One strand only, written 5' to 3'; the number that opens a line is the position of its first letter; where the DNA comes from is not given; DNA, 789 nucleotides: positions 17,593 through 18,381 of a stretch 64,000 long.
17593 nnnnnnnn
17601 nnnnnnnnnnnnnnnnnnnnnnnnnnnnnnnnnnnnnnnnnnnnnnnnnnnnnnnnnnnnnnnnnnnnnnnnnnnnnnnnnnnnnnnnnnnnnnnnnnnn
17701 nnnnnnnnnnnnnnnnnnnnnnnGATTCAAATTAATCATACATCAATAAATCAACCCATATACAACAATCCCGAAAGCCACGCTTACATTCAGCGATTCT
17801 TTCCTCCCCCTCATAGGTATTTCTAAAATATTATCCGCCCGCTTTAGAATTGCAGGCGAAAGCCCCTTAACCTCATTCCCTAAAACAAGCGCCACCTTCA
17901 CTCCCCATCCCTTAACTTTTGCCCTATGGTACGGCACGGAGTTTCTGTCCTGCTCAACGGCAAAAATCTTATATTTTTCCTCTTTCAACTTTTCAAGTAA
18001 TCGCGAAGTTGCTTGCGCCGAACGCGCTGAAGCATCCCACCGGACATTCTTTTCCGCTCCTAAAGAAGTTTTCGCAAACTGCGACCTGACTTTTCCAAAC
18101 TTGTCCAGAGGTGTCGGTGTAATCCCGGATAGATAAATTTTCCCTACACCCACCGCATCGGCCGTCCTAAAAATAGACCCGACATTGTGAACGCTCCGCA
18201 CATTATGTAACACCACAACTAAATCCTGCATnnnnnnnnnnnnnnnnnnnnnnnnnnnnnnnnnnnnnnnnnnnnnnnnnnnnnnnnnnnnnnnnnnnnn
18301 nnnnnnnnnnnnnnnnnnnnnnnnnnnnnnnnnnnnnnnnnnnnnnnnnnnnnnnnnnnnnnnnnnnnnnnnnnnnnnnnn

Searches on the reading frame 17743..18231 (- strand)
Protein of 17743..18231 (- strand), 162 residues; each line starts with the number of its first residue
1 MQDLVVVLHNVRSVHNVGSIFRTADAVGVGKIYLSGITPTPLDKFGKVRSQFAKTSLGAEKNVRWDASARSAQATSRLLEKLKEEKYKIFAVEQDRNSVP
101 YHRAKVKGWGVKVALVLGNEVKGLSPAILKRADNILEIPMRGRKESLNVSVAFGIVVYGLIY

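Call 32: search_protein_families(library=pfam, proteins=[window:17743-18231:-], max_evalue=0.01)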
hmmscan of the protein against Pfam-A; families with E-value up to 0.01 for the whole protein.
window:17743-18231:- (162 aa): 1 family
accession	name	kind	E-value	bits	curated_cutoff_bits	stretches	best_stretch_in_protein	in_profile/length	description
PF00588.24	SpoU_methylase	-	1.1e-32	113.5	29.7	1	4-158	2-142/142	SpoU rRNA Methylase family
